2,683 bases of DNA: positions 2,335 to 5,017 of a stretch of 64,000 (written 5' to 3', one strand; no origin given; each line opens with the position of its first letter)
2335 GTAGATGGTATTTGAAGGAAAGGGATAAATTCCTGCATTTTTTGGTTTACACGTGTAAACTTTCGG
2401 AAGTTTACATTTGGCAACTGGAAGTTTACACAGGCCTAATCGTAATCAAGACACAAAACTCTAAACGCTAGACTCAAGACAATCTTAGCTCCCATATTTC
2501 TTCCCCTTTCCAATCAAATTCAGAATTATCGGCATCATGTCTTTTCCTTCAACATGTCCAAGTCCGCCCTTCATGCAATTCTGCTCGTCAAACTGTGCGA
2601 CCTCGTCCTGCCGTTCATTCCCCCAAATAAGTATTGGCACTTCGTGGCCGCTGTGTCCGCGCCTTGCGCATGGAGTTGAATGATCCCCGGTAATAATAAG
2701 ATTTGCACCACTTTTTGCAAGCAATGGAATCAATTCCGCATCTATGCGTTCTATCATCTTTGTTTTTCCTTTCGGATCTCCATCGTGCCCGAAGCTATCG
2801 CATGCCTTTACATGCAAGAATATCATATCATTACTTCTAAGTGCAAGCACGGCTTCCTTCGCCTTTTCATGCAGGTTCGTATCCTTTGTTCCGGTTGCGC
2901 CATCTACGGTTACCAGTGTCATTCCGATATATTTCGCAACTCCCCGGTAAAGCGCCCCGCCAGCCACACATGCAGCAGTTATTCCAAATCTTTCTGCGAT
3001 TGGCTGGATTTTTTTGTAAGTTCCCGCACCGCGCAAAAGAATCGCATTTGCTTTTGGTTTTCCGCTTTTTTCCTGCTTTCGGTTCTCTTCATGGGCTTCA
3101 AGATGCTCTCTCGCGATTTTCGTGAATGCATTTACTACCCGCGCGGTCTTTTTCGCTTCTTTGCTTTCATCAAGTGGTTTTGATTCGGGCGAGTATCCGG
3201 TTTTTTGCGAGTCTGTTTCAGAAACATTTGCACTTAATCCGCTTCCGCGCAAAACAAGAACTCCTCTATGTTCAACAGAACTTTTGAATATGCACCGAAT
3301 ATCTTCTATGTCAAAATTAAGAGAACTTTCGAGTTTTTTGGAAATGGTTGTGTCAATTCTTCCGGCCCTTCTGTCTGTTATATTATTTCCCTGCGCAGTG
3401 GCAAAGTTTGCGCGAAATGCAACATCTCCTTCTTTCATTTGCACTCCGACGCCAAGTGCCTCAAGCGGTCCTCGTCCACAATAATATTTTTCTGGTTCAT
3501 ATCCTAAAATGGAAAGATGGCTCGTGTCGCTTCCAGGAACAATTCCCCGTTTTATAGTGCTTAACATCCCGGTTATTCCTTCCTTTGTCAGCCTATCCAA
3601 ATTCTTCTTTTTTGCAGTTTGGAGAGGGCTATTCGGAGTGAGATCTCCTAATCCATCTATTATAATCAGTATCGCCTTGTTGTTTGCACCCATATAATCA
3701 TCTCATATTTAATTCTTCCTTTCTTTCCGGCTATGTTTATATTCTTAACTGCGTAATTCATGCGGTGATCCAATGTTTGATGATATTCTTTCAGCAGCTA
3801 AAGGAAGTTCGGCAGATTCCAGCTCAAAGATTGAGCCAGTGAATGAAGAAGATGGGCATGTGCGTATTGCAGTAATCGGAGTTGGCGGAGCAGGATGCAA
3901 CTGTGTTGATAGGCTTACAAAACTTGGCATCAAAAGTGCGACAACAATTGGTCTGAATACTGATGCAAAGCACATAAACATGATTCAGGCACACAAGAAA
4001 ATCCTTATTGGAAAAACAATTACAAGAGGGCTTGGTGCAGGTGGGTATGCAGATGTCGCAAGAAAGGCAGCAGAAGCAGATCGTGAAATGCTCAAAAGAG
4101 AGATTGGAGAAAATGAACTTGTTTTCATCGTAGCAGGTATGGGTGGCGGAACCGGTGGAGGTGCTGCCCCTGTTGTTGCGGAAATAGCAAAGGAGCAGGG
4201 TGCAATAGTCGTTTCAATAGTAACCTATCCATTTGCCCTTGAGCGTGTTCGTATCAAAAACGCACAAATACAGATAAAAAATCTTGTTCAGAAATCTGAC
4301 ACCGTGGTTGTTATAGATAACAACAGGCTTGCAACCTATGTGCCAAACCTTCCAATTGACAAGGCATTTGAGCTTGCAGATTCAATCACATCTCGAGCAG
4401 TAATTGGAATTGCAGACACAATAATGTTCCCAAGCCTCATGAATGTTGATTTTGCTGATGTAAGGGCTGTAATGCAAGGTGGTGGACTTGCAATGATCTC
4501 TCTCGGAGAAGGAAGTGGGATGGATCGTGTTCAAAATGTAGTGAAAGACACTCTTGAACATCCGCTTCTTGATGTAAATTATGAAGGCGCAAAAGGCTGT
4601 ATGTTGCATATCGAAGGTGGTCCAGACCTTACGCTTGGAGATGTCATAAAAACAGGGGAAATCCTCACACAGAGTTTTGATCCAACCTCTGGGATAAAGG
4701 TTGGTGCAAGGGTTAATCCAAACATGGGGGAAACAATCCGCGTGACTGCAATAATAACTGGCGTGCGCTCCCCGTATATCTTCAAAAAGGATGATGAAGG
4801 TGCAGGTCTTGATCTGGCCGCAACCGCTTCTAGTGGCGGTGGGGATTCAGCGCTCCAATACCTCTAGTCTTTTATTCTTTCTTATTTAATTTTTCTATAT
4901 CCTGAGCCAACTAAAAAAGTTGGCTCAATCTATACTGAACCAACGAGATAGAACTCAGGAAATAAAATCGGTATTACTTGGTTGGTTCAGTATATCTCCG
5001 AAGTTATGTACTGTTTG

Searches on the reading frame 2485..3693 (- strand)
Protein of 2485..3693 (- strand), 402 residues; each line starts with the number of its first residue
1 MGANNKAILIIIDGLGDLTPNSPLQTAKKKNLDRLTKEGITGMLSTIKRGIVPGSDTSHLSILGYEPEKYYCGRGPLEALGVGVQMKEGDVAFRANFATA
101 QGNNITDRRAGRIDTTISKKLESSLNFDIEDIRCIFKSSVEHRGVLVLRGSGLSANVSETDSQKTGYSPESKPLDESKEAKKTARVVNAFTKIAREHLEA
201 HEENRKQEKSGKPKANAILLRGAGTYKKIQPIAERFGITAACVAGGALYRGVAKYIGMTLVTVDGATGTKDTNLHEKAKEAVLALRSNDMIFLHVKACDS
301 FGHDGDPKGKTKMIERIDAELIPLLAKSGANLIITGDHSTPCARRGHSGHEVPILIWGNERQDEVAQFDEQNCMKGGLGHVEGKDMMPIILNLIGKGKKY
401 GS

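Call 34: search_protein_families(library=pfam, proteins=[window:2485-3693:-], max_evalue=0.0001)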
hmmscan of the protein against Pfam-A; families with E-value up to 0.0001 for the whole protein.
window:2485-3693:- (402 aa): 2 families
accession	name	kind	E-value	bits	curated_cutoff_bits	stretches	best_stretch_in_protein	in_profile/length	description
PF10143.14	PhosphMutase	-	2.3e-50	171.2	21.5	1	37-204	2-170/170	2,3-bisphosphoglycerate-independent phosphoglycerate mutase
PF01676.23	Metalloenzyme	-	2.6e-48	165.1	24.3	1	6-392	2-251/252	Metalloenzyme superfamily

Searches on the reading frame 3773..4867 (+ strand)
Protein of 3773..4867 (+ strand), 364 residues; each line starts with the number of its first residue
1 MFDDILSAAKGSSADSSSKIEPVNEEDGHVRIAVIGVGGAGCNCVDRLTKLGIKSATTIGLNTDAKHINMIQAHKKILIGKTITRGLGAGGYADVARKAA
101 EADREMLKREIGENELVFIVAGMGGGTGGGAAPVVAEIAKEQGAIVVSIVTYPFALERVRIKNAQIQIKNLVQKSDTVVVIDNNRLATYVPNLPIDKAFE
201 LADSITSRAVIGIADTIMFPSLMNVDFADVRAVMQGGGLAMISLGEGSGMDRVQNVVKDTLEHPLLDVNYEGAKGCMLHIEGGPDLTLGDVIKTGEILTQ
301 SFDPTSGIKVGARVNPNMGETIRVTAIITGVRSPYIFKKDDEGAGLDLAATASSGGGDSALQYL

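Call 34: search_protein_families(library=pfam, proteins=[window:3773-4867:+], max_evalue=0.0001)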
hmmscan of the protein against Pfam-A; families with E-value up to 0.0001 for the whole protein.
window:3773-4867:+ (364 aa): 2 families
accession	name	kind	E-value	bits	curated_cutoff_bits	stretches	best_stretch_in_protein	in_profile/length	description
PF00091.31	Tubulin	-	3.2e-43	148.7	33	1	31-188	1-187/190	Tubulin/FtsZ family, GTPase domain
PF12327.13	FtsZ_C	-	2.1e-26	92.5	27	1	238-331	1-94/95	FtsZ family, C-terminal domain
